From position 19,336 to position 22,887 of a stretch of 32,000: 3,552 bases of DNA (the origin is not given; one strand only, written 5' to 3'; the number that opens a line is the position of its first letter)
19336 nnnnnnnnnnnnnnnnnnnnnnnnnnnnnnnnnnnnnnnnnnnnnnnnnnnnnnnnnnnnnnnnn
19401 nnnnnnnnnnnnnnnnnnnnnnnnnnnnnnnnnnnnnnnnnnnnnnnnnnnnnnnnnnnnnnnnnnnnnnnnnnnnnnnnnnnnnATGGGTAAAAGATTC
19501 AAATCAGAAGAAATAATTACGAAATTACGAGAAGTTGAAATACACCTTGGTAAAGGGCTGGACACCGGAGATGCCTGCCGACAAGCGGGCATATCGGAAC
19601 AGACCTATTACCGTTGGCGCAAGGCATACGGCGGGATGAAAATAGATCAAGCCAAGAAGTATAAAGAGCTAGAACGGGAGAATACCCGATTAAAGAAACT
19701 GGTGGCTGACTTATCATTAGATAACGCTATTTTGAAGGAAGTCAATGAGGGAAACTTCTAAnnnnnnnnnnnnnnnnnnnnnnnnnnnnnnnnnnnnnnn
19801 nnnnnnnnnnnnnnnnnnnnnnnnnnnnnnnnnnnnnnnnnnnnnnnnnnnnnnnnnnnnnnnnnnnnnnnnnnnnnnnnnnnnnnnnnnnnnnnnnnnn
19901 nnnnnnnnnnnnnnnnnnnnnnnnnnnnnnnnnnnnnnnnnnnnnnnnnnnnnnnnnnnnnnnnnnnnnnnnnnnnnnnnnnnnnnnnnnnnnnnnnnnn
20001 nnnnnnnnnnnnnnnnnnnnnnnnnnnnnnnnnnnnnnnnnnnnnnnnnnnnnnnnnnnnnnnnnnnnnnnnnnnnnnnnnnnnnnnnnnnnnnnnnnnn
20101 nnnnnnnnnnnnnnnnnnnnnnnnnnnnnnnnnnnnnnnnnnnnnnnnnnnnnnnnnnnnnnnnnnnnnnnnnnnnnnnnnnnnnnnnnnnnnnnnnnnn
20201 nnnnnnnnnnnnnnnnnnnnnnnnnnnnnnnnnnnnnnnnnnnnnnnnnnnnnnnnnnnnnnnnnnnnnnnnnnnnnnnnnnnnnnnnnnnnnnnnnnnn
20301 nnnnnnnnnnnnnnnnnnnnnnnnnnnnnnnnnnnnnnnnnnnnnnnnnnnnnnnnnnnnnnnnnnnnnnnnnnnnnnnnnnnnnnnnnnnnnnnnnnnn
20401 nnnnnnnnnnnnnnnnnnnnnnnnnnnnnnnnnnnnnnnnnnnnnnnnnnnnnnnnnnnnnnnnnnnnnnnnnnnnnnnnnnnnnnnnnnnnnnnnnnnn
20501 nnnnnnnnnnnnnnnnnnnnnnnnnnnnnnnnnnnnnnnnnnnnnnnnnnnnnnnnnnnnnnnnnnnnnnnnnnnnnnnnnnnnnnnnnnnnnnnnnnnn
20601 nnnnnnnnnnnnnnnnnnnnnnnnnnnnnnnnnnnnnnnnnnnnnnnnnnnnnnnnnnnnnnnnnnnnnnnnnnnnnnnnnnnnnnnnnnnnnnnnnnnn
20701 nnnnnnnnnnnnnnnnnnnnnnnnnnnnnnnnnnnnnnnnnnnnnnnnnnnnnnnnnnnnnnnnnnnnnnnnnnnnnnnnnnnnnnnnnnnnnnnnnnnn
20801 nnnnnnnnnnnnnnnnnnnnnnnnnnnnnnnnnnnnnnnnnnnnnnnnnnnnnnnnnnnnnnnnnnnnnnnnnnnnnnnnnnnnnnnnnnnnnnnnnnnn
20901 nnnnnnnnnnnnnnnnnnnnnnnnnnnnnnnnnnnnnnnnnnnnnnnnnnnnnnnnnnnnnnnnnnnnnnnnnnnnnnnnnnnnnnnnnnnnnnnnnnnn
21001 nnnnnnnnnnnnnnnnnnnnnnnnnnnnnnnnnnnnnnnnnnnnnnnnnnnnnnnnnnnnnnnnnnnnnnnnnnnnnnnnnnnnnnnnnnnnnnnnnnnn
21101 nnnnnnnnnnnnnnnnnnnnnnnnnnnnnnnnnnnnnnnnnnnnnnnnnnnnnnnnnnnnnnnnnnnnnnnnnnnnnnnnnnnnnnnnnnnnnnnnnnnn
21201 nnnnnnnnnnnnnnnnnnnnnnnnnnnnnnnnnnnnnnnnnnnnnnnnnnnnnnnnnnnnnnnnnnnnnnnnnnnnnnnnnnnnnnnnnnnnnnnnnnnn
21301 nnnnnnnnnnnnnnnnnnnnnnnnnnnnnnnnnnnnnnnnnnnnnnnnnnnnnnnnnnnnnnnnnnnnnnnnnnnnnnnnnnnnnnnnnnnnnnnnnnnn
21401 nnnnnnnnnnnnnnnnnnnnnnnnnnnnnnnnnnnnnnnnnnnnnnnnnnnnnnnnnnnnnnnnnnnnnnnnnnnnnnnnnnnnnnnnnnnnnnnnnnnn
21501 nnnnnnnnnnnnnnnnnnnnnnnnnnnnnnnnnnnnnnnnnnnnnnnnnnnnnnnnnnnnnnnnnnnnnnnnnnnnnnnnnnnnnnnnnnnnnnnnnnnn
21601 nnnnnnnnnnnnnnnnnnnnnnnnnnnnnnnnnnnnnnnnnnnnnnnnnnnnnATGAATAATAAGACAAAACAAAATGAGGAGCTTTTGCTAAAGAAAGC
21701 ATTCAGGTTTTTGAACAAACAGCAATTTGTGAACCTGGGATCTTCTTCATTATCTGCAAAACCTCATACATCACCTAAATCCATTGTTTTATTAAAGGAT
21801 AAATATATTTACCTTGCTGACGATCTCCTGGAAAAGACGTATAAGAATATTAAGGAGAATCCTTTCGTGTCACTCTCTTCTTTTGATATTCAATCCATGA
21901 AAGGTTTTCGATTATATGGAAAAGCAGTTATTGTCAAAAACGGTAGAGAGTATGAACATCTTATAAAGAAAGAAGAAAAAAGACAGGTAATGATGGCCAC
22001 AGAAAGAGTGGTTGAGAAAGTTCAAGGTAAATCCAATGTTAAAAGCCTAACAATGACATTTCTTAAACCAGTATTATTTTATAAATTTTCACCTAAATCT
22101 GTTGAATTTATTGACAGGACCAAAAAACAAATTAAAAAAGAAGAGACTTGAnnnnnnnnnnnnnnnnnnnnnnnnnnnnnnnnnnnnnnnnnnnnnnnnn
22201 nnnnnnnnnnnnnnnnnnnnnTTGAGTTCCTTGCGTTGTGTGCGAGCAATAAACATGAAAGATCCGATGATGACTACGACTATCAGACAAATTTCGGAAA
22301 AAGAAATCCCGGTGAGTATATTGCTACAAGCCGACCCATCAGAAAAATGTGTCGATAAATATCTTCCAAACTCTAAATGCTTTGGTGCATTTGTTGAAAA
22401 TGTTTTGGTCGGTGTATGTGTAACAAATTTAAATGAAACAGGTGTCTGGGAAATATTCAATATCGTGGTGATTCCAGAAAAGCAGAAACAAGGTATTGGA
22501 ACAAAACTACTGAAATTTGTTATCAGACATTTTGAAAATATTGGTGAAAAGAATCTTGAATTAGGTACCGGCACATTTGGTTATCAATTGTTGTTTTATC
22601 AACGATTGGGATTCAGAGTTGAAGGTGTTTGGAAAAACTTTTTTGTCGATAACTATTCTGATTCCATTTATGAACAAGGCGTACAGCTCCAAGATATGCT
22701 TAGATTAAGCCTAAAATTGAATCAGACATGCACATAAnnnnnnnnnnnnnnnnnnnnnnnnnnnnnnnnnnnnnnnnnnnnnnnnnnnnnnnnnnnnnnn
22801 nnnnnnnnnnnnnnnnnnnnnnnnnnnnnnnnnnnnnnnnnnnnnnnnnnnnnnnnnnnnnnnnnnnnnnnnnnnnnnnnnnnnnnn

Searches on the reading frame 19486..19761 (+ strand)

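Call 90: search_protein_families(library=pfam, proteins=[window:19486-19761:+], max_evalue=0.001)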
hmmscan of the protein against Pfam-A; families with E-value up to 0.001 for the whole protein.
window:19486-19761:+ (91 aa): 4 families
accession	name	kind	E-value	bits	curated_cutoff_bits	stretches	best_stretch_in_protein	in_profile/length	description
PF01527.26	HTH_Tnp_1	-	4.8e-16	59.2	24.1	1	3-74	5-75/75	Transposase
PF13518.12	HTH_28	-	8.8e-05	23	25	1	27-49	15-37/52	Helix-turn-helix domain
PF13384.12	HTH_23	-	0.00014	22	24.6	1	24-49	17-44/50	Homeodomain-like domain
PF13551.12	HTH_29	-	0.00032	21.2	28.1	1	19-48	6-36/64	Winged helix-turn helix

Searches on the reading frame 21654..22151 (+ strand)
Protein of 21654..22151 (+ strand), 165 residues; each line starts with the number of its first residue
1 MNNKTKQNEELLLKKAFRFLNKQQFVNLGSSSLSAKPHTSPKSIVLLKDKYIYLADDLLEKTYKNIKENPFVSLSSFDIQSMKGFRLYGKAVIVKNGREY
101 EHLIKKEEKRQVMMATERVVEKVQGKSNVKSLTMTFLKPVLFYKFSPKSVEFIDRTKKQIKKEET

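Call 5: search_protein_families(library=pfam, proteins=[window:21654-22151:+], max_evalue=0.1)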
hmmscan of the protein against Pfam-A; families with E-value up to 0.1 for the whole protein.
window:21654-22151:+ (165 aa): 1 family
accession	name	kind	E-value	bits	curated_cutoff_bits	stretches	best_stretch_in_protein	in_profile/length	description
PF01243.27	PNPOx_N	-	1.5e-13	51.6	28.1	1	14-121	3-98/120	Pyridoxamine 5'-phosphate oxidase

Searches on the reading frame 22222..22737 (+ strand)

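Call 5: search_protein_families(library=pfam, proteins=[window:22222-22737:+], max_evalue=0.1)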
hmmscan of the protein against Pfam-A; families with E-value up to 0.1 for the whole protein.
window:22222-22737:+ (171 aa): 7 families
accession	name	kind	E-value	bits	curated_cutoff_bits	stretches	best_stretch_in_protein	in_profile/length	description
PF00583.31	Acetyltransf_1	-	4.8e-12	46.6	20.7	1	46-131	28-116/116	Acetyltransferase (GNAT) family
PF13508.13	Acetyltransf_7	-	6e-11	43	27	1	50-132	2-83/84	Acetyltransferase (GNAT) domain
PF13673.13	Acetyltransf_10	-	1.1e-09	38.7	23.6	1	49-134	29-110/128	Acetyltransferase (GNAT) domain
PF13420.13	Acetyltransf_4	-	0.0045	17.5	24.3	1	40-144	37-147/155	Acetyltransferase (GNAT) domain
PF13527.13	Acetyltransf_9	-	0.0051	17.3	25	0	77-132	74-125/127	Acetyltransferase (GNAT) domain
PF08445.16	FR47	-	0.055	13.9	22.1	0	76-137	22-81/86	FR47-like protein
PF14605.12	Nup35_RRM_2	-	0.099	13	27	0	91-109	8-26/53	Nup53/35/40-type RNA recognition motif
